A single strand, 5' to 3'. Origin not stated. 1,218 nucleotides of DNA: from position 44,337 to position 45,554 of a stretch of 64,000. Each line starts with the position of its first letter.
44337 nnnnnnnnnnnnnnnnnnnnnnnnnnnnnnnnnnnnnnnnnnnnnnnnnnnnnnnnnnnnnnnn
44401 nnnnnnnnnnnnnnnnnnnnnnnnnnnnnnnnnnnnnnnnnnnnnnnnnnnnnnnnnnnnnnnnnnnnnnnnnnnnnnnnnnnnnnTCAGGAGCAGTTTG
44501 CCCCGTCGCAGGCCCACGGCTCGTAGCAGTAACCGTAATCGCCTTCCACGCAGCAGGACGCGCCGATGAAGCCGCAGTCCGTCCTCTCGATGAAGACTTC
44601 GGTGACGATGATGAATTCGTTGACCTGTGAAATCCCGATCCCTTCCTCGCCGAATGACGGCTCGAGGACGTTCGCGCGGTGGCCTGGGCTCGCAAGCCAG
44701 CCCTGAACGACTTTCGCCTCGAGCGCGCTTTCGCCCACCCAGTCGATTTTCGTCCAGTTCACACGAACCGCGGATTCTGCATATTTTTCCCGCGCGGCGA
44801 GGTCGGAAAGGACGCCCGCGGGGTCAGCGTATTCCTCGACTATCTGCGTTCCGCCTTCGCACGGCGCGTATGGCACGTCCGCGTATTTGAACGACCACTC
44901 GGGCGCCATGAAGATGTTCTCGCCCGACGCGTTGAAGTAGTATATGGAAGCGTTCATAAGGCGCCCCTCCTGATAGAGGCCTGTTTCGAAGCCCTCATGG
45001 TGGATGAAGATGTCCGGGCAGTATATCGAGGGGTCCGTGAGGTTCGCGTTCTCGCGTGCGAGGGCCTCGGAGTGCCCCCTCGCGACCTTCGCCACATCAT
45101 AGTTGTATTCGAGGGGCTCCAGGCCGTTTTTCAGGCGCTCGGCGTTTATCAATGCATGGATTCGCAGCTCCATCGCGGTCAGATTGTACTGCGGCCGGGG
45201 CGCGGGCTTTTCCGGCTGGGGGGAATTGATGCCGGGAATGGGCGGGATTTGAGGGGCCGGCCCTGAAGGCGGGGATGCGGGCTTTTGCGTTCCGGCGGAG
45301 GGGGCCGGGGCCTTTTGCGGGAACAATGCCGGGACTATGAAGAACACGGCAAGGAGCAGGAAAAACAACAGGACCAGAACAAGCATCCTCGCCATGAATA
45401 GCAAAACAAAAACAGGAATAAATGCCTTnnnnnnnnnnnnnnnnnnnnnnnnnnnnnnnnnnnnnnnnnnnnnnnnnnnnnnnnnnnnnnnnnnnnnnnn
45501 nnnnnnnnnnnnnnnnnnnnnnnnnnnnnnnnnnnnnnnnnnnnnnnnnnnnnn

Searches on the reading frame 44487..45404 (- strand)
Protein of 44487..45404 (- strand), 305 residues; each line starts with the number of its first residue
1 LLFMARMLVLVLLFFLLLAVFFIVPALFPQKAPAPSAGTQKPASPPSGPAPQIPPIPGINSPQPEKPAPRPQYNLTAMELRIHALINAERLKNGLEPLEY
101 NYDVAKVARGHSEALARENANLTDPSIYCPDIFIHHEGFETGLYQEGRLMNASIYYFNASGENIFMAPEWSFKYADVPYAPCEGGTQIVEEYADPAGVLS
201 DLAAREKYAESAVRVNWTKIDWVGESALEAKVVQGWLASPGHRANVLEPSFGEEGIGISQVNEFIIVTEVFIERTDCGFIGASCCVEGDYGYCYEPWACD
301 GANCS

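Call 59: search_protein_families(library=pfam, proteins=[window:44487-45404:-], max_evalue=0.01)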
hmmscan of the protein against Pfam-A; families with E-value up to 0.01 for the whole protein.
window:44487-45404:- (305 aa): 1 family
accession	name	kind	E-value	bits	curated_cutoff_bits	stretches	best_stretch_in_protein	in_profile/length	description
PF00188.32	CAP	-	5.3e-08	34.2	21.1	0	84-125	2-42/117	Cysteine-rich secretory protein family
